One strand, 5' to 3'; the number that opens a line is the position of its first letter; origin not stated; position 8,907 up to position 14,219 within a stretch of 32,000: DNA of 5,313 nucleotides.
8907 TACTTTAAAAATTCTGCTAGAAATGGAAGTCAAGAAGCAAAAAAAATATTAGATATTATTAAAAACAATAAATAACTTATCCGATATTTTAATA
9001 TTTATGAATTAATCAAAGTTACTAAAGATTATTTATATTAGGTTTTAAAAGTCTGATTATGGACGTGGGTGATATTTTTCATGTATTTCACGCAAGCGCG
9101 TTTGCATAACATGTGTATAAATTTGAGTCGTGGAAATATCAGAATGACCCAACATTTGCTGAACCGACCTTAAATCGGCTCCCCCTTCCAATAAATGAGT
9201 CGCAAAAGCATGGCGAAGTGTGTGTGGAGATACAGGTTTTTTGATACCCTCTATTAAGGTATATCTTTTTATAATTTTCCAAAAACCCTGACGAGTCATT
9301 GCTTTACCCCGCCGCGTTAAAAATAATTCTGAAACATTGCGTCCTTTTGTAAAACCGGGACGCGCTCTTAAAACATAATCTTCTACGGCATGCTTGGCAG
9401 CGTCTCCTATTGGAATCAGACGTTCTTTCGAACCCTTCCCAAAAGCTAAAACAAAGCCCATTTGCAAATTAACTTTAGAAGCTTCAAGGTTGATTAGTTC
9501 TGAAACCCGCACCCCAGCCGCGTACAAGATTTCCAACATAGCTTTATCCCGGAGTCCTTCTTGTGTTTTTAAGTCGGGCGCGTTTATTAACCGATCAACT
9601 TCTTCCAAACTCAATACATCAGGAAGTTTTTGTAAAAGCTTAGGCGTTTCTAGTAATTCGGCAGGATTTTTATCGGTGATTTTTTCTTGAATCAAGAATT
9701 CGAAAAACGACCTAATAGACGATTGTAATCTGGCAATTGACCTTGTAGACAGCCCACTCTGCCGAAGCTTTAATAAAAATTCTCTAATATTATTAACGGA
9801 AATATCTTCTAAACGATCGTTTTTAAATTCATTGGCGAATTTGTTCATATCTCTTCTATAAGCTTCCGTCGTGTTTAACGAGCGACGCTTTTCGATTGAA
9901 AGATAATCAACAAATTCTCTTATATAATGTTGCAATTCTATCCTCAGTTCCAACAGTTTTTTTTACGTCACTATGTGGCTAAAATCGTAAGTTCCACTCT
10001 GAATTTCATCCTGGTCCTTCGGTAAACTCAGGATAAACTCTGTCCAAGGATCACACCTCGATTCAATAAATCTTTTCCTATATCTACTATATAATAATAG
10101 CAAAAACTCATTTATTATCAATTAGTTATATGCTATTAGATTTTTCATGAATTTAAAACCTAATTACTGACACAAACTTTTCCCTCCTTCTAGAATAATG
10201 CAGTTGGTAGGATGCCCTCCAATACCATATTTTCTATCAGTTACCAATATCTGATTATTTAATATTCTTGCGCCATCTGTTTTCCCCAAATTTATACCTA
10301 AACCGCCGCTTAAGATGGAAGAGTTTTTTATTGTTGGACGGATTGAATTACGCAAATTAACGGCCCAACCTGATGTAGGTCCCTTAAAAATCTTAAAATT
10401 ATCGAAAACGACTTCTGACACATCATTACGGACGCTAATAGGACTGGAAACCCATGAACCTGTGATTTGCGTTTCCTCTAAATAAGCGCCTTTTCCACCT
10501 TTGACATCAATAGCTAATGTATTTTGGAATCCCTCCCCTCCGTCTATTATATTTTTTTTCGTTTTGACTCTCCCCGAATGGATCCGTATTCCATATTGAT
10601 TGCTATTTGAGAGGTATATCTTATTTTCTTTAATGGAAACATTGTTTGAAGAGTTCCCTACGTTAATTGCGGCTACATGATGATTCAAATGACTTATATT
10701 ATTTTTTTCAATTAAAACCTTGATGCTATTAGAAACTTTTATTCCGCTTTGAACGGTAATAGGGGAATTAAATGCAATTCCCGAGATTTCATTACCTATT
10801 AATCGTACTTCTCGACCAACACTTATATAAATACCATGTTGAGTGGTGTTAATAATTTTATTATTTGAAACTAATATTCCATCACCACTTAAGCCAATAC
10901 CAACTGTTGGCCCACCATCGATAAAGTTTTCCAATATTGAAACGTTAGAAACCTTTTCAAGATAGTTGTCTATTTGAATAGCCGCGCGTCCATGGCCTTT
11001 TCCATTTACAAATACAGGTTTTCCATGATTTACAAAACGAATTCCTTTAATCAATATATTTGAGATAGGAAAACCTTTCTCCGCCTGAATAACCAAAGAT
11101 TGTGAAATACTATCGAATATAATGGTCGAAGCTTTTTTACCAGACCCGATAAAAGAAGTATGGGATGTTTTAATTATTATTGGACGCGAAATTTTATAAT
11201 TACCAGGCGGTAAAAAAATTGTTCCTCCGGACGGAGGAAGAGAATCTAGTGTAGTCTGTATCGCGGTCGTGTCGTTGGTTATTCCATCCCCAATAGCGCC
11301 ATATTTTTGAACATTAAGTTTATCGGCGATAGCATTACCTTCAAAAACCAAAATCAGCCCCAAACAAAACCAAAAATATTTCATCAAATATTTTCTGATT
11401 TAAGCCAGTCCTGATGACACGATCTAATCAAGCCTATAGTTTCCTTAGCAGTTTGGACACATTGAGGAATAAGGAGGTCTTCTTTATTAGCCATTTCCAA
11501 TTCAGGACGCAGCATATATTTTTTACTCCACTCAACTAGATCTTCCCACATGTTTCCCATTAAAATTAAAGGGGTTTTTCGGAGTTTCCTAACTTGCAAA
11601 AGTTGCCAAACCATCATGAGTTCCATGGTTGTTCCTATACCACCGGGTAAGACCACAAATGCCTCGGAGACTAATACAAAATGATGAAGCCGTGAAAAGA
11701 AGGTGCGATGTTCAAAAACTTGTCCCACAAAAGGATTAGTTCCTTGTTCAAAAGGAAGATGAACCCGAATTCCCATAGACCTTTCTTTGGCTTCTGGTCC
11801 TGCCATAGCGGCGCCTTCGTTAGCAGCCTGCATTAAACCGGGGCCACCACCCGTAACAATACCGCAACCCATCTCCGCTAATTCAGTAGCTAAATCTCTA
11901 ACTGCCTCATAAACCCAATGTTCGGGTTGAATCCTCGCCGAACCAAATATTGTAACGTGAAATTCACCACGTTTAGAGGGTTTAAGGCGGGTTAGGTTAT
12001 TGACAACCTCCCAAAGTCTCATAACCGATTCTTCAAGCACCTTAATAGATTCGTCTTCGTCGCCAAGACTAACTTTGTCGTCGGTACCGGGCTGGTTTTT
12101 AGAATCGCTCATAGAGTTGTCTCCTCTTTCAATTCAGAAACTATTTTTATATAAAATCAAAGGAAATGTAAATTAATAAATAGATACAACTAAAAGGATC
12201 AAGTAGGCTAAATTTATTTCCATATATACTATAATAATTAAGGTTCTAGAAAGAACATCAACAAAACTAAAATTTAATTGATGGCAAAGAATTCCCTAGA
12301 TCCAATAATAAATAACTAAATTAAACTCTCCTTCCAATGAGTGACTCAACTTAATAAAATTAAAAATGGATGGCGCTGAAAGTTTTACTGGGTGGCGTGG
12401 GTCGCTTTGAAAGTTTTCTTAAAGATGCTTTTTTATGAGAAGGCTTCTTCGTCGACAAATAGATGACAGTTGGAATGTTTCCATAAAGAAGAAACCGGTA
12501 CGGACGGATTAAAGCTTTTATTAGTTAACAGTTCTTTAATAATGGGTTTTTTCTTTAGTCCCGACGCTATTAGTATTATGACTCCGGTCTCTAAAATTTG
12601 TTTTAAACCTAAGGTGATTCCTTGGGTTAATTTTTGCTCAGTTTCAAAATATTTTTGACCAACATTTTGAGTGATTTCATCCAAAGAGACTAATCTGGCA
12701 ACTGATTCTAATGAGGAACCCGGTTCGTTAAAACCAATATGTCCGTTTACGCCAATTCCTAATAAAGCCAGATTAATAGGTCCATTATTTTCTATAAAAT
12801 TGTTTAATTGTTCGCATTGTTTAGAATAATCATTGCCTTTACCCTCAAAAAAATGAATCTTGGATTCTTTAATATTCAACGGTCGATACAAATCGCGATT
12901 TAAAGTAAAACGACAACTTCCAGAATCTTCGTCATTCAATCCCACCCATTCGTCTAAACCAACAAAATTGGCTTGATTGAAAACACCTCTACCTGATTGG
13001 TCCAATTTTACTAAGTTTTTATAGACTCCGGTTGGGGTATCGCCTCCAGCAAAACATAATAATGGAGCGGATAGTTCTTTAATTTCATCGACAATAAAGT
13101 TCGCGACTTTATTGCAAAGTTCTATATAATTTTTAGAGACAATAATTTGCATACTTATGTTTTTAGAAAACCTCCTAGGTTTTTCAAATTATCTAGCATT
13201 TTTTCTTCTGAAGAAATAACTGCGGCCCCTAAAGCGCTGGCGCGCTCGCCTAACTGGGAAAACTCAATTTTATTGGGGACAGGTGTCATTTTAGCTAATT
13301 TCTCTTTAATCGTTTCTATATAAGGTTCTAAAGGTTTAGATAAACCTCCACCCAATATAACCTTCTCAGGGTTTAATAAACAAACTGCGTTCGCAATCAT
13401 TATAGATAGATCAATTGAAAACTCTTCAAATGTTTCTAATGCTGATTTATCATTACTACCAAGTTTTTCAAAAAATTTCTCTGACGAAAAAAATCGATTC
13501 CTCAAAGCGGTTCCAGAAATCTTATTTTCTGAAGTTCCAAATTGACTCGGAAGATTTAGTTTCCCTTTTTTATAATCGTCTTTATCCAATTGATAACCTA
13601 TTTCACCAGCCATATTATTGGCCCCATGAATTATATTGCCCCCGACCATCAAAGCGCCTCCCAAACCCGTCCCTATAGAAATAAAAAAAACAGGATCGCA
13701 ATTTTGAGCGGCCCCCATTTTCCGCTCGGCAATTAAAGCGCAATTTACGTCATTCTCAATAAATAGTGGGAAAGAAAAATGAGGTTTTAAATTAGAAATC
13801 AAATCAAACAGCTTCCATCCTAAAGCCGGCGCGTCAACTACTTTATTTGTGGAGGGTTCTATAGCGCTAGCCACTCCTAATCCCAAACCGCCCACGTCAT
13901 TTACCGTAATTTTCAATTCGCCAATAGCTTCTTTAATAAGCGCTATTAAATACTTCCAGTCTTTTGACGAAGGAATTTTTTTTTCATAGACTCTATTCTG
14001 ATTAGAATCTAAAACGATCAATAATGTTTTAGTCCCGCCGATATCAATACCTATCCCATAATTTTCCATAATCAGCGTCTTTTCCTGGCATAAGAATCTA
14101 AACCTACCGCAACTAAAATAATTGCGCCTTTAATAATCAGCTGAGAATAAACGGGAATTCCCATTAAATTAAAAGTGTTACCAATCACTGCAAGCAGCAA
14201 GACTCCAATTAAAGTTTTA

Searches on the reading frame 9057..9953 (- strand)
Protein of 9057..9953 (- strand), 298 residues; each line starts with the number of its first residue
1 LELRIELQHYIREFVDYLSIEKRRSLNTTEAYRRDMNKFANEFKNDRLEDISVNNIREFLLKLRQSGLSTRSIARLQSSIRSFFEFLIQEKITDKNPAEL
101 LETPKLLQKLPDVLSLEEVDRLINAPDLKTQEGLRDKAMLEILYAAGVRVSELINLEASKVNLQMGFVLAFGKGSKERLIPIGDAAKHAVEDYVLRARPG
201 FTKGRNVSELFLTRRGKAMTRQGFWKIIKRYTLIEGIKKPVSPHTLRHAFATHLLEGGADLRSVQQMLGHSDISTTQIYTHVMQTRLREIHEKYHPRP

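Call 38: search_protein_families(library=pfam, max_evalue=0.0001, proteins=[window:9057-9953:-])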
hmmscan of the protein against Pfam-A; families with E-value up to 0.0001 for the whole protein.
window:9057-9953:- (298 aa): 4 families
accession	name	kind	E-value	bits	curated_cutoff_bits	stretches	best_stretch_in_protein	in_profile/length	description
PF00589.27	Phage_integrase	-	2.6e-48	164.5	27.1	1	113-284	2-170/172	Phage integrase family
PF02899.23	Phage_int_SAM_1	-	1.2e-21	77.3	22.3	1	11-91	1-83/83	Phage integrase, N-terminal SAM-like domain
PF13495.12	Phage_int_SAM_4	-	1.3e-06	29.2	27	1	22-93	12-84/85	Phage integrase, N-terminal SAM-like domain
PF13102.12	Phage_int_SAM_5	-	3e-05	24.7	22.3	1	8-97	3-92/98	Phage integrase SAM-like domain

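Call 41: search_protein_families(library=ncbifam, max_evalue=0.00001, proteins=[window:9057-9953:-])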
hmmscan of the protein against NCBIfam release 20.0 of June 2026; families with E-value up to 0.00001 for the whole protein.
window:9057-9953:- (298 aa): 12 families
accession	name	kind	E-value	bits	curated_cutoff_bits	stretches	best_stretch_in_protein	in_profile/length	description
TIGR02225.1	recomb_XerD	equivalog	4e-114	380.8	329.6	1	13-297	2-289/290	site-specific tyrosine recombinase XerD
NF001399.0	PRK00283.1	subfamily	2.3e-112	375.1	279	1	8-297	6-298/300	tyrosine recombinase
TIGR02224.1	recomb_XerC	equivalog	1.3e-92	310.3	335.15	1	13-297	2-292/295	tyrosine recombinase XerC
NF040815.2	recomb_XerA_Arch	equivalog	7.4e-68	229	220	1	13-290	2-262/263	site-specific tyrosine recombinase/integron integrase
NF002331.0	PRK01287.1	subfamily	3.3e-63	213.9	371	1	7-296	26-326/365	site-specific tyrosine recombinase XerC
TIGR02249.1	integrase_gron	subfamily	3.3e-40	138.4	265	2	220-286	238-304/315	integron integrase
NF003462.0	PRK05084.1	equivalog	2.8e-35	121.7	267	1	133-293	194-355/360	tyrosine recombinase XerS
NF011946.0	PRK15417.1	equivalog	1.1e-27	97.1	435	2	215-285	248-318/337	integron integrase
NF007371.0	PRK09871.1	subfamily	8.3e-20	71.2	222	1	117-293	10-185/198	tyrosine-type DNA invertase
NF007370.0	PRK09870.1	subfamily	1.7e-15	57.2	221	1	113-293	12-190/200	tyrosine-type DNA invertase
NF002685.0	PRK02436.1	equivalog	9.6e-11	42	178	1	11-277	5-241/245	site-specific tyrosine recombinase XerD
NF040693.1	recomb_GmtY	equivalog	5e-07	29.3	340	0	222-288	372-438/441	gamma-mobile-trio recombinase GmtY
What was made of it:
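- On integron / CALIN cassette array: The only tyrosine recombinase (9057-9953) scores 380.8 bits on XerD (cut-off 329.6) and 138 bits on integron integrase (cut-off 265) (call 41).
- A XerD gene lies at 9057-9953 (call 41). XerD passes the housekeeping equivalog cut-off and falls far below the IntI cut-offs (call 41).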

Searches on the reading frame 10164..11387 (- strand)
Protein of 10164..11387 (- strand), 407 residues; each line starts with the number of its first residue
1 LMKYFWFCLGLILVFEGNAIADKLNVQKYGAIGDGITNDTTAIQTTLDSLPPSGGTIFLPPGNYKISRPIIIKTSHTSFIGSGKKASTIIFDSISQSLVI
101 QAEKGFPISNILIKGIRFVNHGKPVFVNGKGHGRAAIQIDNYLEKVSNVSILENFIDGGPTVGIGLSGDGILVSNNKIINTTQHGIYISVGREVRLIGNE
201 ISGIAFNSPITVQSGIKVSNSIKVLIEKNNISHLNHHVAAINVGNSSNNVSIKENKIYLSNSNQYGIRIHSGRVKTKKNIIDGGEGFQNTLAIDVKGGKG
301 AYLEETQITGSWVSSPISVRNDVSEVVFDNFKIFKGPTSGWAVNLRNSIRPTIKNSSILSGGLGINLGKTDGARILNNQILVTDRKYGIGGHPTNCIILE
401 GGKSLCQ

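Call 38: search_protein_families(library=pfam, max_evalue=0.0001, proteins=[window:10164-11387:-])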
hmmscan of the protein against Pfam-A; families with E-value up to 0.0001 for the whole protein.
window:10164-11387:- (407 aa): 2 families
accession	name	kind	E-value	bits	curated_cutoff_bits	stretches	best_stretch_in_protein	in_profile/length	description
PF13229.12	Beta_helix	-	4e-17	62.7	25.9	3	143-285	5-138/158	Right handed beta helix region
PF12708.12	Pect-lyase_RHGA_epim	-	8.4e-14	52.3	27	1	25-257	3-205/213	Rhamnogalacturonase A/epimerase, pectate lyase-like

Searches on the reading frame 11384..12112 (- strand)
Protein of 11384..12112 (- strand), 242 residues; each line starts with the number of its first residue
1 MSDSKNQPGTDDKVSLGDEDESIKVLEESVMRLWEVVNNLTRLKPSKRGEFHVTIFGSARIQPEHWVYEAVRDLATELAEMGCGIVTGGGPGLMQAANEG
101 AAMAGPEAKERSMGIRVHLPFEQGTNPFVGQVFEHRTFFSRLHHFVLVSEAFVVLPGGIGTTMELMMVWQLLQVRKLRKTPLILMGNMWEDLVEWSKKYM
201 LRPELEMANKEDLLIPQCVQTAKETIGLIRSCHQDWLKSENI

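Call 38: search_protein_families(library=pfam, max_evalue=0.0001, proteins=[window:11384-12112:-])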
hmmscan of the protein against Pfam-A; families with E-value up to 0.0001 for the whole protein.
window:11384-12112:- (242 aa): 2 families
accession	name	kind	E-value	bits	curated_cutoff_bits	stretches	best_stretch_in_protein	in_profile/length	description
PF03641.19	Lysine_decarbox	-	5.1e-19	69.2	27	1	94-225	1-127/131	Possible lysine decarboxylase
PF18306.6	LDcluster4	-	6.1e-11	42.6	26.3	1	51-170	2-115/151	SLOG cluster4 family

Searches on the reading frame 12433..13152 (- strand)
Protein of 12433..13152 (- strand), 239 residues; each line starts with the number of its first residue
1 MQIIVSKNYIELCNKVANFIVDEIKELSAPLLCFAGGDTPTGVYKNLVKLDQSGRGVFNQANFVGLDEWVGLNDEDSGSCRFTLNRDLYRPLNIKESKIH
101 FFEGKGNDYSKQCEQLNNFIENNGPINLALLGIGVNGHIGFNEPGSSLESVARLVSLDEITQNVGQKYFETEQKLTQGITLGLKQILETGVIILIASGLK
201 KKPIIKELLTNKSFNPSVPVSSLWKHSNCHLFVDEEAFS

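Call 38: search_protein_families(library=pfam, max_evalue=0.0001, proteins=[window:12433-13152:-])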
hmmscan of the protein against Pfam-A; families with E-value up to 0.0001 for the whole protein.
window:12433-13152:- (239 aa): 1 family
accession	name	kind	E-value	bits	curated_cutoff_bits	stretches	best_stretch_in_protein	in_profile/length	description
PF01182.26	Glucosamine_iso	-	4.8e-15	56.5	27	1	11-224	9-217/225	Glucosamine-6-phosphate isomerases/6-phosphogluconolactonase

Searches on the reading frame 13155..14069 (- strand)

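Call 39: search_protein_families(library=pfam, max_evalue=0.0001, proteins=[window:13155-14069:-])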
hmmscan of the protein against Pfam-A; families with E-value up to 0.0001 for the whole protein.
window:13155-14069:- (304 aa): 3 families
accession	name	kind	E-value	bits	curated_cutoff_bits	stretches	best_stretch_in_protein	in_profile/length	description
PF00480.26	ROK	-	3.8e-50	171.5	22.9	1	6-286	2-291/294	ROK family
PF01869.26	BcrAD_BadFG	-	4.5e-06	26.8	31.5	0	6-66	1-69/271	BadF/BadG/BcrA/BcrD ATPase family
PF02685.22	Glucokinase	-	1.8e-05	24.4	22.1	0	9-142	4-143/314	Glucokinase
